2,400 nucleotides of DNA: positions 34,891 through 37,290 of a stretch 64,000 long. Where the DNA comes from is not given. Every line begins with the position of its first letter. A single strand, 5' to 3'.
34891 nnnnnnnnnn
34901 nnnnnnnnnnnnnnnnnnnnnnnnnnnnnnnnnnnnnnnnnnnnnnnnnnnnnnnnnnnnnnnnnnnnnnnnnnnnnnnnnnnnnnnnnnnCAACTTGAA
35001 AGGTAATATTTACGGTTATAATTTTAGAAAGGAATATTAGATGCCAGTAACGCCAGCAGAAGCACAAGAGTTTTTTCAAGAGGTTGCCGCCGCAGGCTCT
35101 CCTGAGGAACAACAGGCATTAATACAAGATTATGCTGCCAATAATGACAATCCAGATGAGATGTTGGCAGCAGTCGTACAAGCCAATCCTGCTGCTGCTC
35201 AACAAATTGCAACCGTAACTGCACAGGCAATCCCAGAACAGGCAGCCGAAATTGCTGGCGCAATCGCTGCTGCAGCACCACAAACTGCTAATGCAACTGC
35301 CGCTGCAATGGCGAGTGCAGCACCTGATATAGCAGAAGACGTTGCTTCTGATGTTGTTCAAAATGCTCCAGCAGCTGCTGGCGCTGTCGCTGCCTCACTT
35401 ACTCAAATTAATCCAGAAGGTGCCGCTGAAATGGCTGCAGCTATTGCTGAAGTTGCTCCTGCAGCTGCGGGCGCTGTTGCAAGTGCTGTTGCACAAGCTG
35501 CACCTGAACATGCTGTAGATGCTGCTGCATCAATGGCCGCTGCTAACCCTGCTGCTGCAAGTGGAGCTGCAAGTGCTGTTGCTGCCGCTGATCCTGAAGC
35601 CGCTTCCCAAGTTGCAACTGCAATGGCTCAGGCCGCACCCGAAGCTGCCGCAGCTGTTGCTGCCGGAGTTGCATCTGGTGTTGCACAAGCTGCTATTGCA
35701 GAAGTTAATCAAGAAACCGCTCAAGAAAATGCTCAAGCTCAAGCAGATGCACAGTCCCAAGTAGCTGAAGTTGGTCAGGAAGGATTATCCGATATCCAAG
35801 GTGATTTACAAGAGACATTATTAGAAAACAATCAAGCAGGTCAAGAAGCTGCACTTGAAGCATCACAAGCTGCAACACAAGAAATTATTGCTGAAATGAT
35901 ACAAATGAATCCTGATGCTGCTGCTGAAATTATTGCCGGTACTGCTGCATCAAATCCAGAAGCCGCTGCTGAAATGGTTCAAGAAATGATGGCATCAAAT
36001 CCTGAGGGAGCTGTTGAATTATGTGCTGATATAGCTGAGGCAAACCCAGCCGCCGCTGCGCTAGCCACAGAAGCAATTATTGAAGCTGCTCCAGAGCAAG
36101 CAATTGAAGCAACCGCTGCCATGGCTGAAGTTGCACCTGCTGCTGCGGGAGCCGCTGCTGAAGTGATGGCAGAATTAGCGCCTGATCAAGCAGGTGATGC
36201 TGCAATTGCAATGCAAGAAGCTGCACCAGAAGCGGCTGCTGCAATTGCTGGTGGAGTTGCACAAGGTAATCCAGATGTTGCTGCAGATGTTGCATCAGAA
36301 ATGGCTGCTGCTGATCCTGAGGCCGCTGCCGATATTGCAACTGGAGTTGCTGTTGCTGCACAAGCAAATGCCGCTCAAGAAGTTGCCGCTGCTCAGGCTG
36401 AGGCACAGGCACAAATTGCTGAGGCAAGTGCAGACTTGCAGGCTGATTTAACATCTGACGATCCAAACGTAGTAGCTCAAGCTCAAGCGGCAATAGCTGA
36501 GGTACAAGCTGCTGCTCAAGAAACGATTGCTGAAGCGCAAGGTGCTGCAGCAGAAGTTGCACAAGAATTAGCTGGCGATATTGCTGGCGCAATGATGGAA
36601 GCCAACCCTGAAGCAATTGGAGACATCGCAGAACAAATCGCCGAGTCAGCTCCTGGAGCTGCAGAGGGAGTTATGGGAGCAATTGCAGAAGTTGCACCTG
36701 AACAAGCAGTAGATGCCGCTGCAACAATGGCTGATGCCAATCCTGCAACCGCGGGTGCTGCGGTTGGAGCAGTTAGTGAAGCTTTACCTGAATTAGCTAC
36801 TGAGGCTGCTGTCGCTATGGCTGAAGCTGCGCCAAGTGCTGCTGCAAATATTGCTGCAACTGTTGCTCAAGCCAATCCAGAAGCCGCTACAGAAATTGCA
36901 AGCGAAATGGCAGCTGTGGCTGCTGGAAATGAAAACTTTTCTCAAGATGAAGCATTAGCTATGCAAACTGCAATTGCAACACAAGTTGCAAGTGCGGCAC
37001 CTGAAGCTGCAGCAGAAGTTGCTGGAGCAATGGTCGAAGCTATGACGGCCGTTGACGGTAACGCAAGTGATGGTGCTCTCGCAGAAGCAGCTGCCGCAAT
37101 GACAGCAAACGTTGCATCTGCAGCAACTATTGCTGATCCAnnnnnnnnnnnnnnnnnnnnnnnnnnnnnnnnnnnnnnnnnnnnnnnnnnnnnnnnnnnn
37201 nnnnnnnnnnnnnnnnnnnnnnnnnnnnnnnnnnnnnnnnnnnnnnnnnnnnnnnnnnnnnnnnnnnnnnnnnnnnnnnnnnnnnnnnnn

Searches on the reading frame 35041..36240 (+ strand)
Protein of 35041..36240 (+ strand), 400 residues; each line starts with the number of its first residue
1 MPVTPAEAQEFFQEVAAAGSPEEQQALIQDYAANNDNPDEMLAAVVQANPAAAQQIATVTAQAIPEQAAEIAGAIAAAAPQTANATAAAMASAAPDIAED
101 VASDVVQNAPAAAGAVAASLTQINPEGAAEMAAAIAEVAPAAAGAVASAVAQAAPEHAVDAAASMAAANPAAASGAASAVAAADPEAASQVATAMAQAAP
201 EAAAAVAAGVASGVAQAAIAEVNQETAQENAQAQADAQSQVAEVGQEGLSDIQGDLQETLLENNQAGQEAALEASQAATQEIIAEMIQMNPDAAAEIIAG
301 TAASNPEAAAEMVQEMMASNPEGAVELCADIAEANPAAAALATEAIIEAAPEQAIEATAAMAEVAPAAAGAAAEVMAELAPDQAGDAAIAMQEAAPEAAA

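Call 56: find_homologous_proteins(query=window:35041-36030:+)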
Query window:35041-36030:+ (330 aa): 1 proteins with E <= 0.001 among 8000 candidates.
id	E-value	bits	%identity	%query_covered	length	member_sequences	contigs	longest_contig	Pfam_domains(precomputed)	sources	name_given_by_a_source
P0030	6.4e-93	329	95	58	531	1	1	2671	-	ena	-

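Call 87: search_protein_families(library=ncbifam, proteins=[window:35041-36240:+], max_evalue=0.1)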
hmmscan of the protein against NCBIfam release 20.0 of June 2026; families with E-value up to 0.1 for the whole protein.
window:35041-36240:+ (400 aa): 0 families

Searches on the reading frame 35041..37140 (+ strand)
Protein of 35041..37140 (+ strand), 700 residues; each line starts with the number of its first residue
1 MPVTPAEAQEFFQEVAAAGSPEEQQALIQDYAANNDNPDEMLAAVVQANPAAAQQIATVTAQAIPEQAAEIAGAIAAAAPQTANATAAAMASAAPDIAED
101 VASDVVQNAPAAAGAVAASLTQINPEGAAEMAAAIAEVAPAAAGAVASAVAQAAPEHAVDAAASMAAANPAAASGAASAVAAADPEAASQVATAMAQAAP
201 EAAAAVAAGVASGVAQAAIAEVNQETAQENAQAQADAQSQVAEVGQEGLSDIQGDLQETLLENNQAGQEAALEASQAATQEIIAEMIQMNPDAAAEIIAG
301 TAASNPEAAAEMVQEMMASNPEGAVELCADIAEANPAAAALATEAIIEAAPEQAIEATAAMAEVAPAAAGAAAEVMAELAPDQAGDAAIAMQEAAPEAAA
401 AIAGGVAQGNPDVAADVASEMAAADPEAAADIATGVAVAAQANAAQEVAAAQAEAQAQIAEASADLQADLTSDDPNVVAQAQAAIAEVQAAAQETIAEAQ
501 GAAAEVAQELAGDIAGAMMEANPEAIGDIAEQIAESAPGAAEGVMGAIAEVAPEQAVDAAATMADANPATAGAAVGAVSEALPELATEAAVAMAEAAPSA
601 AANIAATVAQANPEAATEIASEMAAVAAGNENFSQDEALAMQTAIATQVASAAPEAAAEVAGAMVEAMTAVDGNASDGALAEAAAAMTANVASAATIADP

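Call 44: search_solved_structures(query=window:35041-37140:+, max_evalue=0.1)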
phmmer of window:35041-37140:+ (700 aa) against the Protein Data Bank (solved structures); distinct sequences matched with E-value up to 0.1: 0.
